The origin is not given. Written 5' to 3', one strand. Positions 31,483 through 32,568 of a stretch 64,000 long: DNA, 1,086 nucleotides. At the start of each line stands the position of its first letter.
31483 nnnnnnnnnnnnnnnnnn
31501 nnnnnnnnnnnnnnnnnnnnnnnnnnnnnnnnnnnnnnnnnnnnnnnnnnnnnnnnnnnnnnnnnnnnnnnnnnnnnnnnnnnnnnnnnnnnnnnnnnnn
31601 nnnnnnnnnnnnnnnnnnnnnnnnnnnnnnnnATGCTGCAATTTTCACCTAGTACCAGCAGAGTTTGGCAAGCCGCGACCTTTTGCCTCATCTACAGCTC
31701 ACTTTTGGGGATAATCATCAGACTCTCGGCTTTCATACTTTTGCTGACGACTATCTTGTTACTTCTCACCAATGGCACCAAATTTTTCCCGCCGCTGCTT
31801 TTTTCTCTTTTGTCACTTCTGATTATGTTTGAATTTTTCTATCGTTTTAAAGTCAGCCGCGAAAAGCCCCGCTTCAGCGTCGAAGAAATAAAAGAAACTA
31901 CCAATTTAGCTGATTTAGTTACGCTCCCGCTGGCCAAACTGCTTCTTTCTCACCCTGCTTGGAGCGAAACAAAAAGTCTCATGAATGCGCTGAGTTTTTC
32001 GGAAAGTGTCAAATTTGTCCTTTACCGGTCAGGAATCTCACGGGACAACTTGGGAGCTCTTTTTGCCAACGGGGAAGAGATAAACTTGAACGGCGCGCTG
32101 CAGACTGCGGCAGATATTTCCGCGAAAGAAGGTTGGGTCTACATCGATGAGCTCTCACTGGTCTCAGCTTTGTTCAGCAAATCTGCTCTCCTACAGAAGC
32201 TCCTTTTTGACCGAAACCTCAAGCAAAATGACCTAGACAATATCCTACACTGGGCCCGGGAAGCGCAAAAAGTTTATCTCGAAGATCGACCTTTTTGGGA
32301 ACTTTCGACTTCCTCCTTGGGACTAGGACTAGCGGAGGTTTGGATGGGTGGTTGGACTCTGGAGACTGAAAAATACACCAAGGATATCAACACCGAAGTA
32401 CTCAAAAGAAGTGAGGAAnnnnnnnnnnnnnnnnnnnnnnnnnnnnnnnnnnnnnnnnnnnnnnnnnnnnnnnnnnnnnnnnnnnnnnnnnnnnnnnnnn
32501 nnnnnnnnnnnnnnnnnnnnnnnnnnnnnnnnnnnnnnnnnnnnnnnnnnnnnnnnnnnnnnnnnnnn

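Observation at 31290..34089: Membrane-anchored Clp/Hsp100 ATPase preceded by an overlapping small membrane-protein gene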

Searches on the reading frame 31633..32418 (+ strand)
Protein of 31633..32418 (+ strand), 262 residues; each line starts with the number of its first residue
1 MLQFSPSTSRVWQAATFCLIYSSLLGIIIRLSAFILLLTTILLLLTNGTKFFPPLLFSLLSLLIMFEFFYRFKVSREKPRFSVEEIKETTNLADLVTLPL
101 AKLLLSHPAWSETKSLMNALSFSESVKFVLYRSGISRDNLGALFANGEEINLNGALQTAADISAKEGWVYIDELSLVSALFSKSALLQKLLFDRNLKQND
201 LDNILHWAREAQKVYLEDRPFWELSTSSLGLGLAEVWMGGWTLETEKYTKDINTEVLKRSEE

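Call 43: predict_structure(alignment_id=A2)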
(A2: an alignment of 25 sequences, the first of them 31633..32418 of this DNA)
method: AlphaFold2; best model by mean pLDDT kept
length: 262 residues; sequences in the alignment: 25
mean_pLDDT: 82.1   pTM: 0.73
mean pLDDT of the five models: 82.1, 81.6, 80.5, 79.4, 79.2
residues with pLDDT >= 90: 108; 70-90: 101; 50-70: 38; < 50: 15
segments of 3 or more residues with pLDDT < 50: 230-240
pLDDT, mean of each block of 10 residues (from residue 1): 88 93 91 94 87 89 93 88 85 92 90 90 90 86 79 92 86 94 91 88 84 57 55 45 55 57 51
secondary structure, 60 per line:
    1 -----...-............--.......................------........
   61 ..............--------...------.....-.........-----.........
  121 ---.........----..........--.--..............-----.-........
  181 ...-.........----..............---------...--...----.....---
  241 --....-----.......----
elements in order: H10-21 H24-46 H53-74 H92-95 H98-106 H113-120 H124-132 H137-146 H152-165 H173-183 H185-193 H198-211 H233-237 H243-246 H252-258
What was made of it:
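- Checked: AlphaFold2 (pLDDT 82) gives a short helix 10-21 plus two TM-length helices, 24-46 and 53-74 (call 43).
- The N-terminal anchor places the ring entrance at the membrane (call 43).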

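Call 46: fold_search(model_id=the predicted structure, library=pdb)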
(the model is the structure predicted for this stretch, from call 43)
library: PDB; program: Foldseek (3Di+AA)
matches with E <= 10: 238; with E <= 0.001: 0
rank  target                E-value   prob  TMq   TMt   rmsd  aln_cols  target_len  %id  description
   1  6ucr                  9.0e-03  1.00  0.32  0.52   4.5       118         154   12  Structure of ClpC1-NTD L92S L96P (released 2020-05-13)
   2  3fes_C                1.2e-02  1.00  0.29  0.51   4.2       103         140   19  Crystal Structure of the ATP-dependent Clp Protease ClpC from Clostridium difficile (released 2008-12-16)
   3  1r6o_B                2.2e-02  1.00  0.33  0.57   5.0       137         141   16  ATP-dependent Clp protease ATP-binding subunit clpA/ATP-dependent Clp protease adaptor protein clpS (released 2005-02-15)
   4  6pbs_B                2.3e-02  1.00  0.32  0.54   4.3       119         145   11  Structure of ClpC1-NTD in complex with Ecumicin (released 2020-05-13)
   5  8b3s_Z                2.3e-02  1.00  0.31  0.52   6.6       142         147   14  Structure of YjbA in complex with ClpC N-terminal Domain (released 2023-12-27)
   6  1ksf                  2.5e-02  1.00  0.32  0.13   6.2       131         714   18  Crystal Structure of ClpA, an HSP100 chaperone and regulator of ClpAP protease: Structural basis of differences in Funct (released 2002-09-27)
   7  1lzw_B                3.1e-02  1.00  0.32  0.53   4.6       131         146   16  Structural basis of ClpS-mediated switch in ClpA substrate recognition (released 2002-11-27)
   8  6cn8_A                3.3e-02  1.00  0.32  0.53   3.8       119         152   13  High-resolution structure of ClpC1-NTD binding to Rufomycin-I (released 2019-06-05)
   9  2k77_MODEL_1_A        4.5e-02  1.00  0.29  0.49   4.6       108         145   13  NMR solution structure of the Bacillus subtilis ClpC N-domain (released 2009-04-28)
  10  2y1q                  5.2e-02  1.00  0.30  0.53   3.8       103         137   12  Crystal Structure of ClpC N-terminal Domain (released 2011-03-16)
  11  6pbs_A                5.2e-02  1.00  0.30  0.52   4.5       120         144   12  Structure of ClpC1-NTD in complex with Ecumicin (released 2020-05-13)
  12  6pbs_G                5.2e-02  1.00  0.31  0.51   4.8       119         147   12  Structure of ClpC1-NTD in complex with Ecumicin (released 2020-05-13)
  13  3fes_A                5.8e-02  1.00  0.29  0.50   4.7       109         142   17  Crystal Structure of the ATP-dependent Clp Protease ClpC from Clostridium difficile (released 2008-12-16)
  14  4xbi_B                6.1e-02  1.00  0.35  0.26   4.4       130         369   16  Structure Of A Malarial Protein Involved in Proteostasis (released 2015-07-29)
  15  4irf_A                6.5e-02  1.00  0.32  0.53   5.8       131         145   15  Preliminary structural investigations of a malarial protein secretion system (released 2014-04-16)
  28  4irf_B                9.3e-02  1.00  0.33  0.55   5.2       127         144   15  Preliminary structural investigations of a malarial protein secretion system (released 2014-04-16)
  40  4iod_A                1.5e-01  0.98  0.31  0.52   6.2       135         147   16  Preliminary structural investigations of a malarial protein secretion system. (released 2014-04-23)
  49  4iod_C                2.2e-01  0.98  0.31  0.52   5.0       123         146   18  Preliminary structural investigations of a malarial protein secretion system. (released 2014-04-23)
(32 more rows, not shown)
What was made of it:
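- On Clp/Hsp100 class 1 (two-ring) AAA+ superfamily: All top 50 Foldseek PDB hits are Clp N-domains (call 46).
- Closest known: ClpA / ClpC. Same: Clp_N-fold N-domain, with ClpC1 and ClpA NTDs as the best structural matches (call 46).
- HSP101 N-domains are among the structural matches (4irf, 4iod; call 46), though so are all other Clp N-domains. The Clp_N domain, normally a substrate or adaptor site, is retained (call 46).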

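Call 48: find_related_loci(query=A2, collection=genome_contigs, flank=4000)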
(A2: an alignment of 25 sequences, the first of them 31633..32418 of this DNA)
Query A2 (262 aa) in genome_contigs; peptide patterns used: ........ (x = any residue, [..] = any of these).
22 stretches matched a pattern; 6 encode a relative of the query (tblastn E <= 1e-3); 6 distinct loci.
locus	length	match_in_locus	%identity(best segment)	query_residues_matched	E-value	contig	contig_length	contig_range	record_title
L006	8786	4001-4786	52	1-262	6e-88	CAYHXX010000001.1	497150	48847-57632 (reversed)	MAG TPA_asm: uncultured Gammaproteobacteria bacterium isolate ERP119705_co16_46 genome assembly, contig: NODE_4_length_4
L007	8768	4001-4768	33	1-257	7e-39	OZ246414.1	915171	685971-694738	MAG: uncultured Gammaproteobacteria bacterium isolate SRP119689_co1_109 genome assembly, chromosome: 1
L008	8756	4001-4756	33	1-257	3e-38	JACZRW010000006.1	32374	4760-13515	MAG: Patescibacteria group bacterium isolate B106T1L10 B106T1L10_NODE1539, whole genome shotgun sequence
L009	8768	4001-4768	36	1-259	3e-34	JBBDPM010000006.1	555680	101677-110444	MAG: Candidatus Woykebacteria bacterium isolate LejiaB_42_22 Lejia_B_6_length_555680_cov_13, whole genome shotgun sequen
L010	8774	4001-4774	31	1-258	6e-33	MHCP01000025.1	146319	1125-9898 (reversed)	MAG: Candidatus Woykebacteria bacterium RBG_13_40_15 RBG_13_scaffold_46, whole genome shotgun sequence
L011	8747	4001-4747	48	1-253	5e-62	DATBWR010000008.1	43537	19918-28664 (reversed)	MAG TPA_asm: Candidatus Nanoarchaeia archaeon isolate SMAG_U7546 k141_355362, whole genome shotgun sequence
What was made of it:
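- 32341..32379 (+): Near-invariant family-specific motif W237-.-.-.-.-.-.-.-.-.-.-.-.249 in the linker between N-domain and D1. This motif was the only pattern needed to retrieve family loci (call 48).
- Tried and rejected: Genome-collection scan: used a single exact pattern (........) and returned only 6 loci, so it cannot be used to estimate distribution (call 48).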
